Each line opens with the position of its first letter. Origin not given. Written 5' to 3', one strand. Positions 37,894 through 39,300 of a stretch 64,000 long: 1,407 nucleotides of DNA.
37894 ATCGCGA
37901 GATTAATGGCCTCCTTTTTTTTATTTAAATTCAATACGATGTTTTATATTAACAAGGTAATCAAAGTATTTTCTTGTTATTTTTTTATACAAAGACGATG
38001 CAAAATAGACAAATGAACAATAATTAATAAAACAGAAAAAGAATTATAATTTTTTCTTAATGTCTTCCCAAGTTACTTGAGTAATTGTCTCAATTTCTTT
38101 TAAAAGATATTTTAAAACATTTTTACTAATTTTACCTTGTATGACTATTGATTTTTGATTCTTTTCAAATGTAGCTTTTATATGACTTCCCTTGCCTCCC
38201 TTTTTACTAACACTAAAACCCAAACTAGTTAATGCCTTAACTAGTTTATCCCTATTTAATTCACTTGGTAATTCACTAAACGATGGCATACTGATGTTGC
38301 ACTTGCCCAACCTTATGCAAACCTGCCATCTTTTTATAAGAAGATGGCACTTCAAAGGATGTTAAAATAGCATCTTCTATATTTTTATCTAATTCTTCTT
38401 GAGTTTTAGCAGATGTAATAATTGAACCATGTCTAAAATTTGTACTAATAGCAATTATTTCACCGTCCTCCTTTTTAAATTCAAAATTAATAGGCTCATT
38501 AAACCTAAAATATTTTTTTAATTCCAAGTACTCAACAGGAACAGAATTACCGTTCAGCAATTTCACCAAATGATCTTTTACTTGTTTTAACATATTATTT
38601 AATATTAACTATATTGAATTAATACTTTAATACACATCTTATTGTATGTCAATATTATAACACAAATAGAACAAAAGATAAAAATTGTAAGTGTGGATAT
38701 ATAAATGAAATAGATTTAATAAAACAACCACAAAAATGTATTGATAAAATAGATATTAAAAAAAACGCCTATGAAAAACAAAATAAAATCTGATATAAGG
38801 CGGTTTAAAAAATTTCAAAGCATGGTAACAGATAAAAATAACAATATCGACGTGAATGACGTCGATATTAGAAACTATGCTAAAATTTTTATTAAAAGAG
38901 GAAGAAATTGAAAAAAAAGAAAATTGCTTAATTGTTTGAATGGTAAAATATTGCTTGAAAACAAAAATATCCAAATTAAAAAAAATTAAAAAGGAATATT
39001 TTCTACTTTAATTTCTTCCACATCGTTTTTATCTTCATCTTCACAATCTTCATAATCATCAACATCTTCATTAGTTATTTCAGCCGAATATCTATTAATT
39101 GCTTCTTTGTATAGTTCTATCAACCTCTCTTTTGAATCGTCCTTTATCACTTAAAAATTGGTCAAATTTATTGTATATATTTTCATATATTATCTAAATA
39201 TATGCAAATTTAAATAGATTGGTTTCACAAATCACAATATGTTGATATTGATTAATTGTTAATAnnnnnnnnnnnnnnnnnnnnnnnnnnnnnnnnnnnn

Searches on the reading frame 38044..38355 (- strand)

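Call 3: search_protein_families(library=pfam, proteins=[window:38044-38355:-], max_evalue=0.1)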
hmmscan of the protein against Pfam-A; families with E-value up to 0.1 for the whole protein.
window:38044-38355:- (103 aa): 4 families
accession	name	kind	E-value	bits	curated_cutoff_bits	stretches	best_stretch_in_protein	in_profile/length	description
PF07927.17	HicA_toxin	-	6.8e-06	26.5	27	1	36-91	2-53/58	HicA toxin of bacterial toxin-antitoxin,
PF01253.27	SUI1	-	0.0073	17.2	25.5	1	50-87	39-74/77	Translation initiation factor SUI1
PF22254.1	TFA2_E-tether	-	0.036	14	23.8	0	20-34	15-29/34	Tfa2 E-tether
PF16344.10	FecR_C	-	0.038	14.5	24.4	1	59-101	22-65/70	FecR, C-terminal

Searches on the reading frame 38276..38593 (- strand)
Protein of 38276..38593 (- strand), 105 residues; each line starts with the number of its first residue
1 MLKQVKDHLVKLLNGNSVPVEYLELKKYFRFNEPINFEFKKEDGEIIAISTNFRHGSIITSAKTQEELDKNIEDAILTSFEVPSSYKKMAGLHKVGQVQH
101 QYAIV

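Call 3: search_protein_families(library=pfam, proteins=[window:38276-38593:-], max_evalue=0.1)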
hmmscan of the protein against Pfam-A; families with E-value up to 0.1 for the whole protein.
window:38276-38593:- (105 aa): 2 families
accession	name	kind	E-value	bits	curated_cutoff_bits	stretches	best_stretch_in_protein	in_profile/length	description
PF18603.7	LAL_C2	-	0.065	14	29.4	1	38-76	30-70/78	L-amino acid ligase C-terminal domain 2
PF14702.12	hGDE_central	-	0.092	12.9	27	1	13-77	99-159/247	Central domain of human glycogen debranching enzyme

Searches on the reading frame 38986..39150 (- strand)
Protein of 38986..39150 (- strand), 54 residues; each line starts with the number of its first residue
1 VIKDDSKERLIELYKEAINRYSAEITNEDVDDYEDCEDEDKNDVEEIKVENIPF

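Call 3: search_protein_families(library=pfam, proteins=[window:38986-39150:-], max_evalue=0.1)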
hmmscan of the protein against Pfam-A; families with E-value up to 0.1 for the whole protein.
window:38986-39150:- (54 aa): 0 families

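Call 4: search_protein_families(library=padloc, proteins=[window:38986-39150:-], max_evalue=0.1)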
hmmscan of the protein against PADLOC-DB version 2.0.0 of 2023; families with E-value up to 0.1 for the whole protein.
window:38986-39150:- (54 aa): 0 families

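Call 5: search_protein_families(library=ncbifam, proteins=[window:38986-39150:-], max_evalue=0.1)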
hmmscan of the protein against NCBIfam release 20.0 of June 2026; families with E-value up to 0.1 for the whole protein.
window:38986-39150:- (54 aa): 0 families

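Call 8: search_protein_families(library=phrogs, proteins=[window:38986-39150:-], max_evalue=0.1)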
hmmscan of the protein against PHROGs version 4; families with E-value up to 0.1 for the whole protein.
window:38986-39150:- (54 aa): 1 family
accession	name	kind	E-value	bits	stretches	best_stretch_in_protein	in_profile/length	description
phrog_8242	-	unknown function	0.04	14.8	1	1-45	1-45/181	-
